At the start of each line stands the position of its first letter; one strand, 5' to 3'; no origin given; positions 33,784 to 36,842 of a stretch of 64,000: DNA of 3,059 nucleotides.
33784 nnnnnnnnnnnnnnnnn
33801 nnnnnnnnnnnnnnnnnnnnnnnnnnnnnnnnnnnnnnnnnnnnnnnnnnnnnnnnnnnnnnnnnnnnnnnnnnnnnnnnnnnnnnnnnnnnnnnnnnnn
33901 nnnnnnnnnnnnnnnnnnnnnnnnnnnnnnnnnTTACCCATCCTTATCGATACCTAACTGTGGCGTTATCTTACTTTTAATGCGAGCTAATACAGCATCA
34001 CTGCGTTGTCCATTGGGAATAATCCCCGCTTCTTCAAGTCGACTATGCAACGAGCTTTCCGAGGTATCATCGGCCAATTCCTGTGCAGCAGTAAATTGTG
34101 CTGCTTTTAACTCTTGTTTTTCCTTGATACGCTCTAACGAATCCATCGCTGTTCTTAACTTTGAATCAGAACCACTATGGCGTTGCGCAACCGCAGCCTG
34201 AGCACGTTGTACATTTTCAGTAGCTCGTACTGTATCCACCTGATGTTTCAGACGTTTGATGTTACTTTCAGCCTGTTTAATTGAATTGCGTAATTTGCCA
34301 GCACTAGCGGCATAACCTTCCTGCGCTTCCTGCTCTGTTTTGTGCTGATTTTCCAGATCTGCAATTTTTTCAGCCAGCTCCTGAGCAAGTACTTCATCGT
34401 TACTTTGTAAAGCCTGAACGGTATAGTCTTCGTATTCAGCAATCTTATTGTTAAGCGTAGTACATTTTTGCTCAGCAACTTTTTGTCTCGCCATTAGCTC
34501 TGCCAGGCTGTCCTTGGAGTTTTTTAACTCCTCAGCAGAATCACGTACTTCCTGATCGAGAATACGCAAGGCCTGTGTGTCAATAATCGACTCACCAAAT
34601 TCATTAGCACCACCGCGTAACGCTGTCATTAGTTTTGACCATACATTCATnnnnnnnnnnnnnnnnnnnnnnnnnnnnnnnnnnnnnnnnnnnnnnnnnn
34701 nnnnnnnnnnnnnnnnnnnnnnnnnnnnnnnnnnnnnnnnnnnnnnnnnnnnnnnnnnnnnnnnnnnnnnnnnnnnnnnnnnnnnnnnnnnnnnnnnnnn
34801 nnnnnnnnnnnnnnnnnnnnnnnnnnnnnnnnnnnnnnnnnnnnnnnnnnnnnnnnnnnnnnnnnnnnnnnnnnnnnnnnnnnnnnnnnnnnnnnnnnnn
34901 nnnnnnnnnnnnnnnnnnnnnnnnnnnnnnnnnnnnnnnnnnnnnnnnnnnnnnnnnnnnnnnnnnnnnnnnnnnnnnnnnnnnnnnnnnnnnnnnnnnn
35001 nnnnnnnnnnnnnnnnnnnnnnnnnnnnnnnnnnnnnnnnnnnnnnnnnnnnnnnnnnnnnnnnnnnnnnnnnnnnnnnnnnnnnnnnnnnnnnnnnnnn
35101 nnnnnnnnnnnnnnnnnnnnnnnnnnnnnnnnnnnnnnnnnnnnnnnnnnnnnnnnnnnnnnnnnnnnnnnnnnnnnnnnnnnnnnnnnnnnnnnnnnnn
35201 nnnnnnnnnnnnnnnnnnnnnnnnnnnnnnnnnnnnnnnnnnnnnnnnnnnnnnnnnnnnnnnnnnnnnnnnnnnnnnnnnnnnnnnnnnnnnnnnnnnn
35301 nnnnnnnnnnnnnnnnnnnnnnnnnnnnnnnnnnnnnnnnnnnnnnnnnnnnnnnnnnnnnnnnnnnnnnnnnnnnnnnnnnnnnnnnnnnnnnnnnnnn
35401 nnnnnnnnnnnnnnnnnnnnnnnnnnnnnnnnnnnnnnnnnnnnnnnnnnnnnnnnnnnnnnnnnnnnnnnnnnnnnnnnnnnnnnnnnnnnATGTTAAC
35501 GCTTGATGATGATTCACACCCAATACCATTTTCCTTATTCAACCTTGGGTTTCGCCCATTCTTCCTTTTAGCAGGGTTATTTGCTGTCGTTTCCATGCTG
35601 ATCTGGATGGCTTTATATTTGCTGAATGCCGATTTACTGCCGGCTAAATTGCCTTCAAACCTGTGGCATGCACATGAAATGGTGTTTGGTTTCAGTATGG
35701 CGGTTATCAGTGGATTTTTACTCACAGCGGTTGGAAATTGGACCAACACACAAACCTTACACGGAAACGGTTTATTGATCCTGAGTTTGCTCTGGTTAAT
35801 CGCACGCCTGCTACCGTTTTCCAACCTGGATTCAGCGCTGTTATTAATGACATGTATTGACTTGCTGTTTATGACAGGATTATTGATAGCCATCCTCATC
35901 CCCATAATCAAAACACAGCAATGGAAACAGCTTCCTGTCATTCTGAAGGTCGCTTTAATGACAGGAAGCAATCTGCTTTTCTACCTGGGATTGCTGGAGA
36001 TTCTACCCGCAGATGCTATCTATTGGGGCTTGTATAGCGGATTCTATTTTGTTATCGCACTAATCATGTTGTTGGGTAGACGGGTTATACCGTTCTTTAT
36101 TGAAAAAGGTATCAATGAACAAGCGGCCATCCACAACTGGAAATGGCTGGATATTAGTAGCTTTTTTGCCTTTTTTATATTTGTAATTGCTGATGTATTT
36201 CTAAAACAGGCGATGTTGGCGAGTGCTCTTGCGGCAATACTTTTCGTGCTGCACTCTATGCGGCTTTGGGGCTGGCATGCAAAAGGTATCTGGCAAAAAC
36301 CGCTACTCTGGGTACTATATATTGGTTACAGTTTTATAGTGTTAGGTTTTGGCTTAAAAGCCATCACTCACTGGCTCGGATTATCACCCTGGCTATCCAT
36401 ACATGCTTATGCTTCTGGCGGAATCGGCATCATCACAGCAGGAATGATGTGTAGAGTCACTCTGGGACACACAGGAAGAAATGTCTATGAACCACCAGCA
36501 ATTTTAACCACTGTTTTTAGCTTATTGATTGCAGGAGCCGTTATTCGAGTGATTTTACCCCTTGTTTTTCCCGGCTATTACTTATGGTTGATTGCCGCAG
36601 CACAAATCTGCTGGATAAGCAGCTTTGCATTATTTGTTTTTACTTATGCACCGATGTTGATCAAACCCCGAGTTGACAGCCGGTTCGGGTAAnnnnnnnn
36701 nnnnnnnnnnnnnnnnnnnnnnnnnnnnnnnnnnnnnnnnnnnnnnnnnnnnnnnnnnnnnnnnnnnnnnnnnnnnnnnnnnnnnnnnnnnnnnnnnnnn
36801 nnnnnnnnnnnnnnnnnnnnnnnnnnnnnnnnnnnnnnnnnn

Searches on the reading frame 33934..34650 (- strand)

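Call 53: search_protein_families(library=pfam, proteins=[window:33934-34650:-], max_evalue=0.00001)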
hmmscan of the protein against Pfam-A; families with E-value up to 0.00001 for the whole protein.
window:33934-34650:- (238 aa): 1 family
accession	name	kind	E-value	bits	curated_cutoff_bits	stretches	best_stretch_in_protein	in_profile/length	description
PF04012.17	PspA_IM30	-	2.4e-43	148.7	33.9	1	2-226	1-216/220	PspA/IM30 family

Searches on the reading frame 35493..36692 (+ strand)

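Call 53: search_protein_families(library=pfam, proteins=[window:35493-36692:+], max_evalue=0.00001)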
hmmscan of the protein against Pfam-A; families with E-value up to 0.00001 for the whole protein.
window:35493-36692:+ (399 aa): 1 family
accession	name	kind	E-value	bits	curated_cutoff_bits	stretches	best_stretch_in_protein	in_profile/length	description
PF05940.17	NnrS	-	3.5e-101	339.7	28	1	15-393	2-371/371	NnrS protein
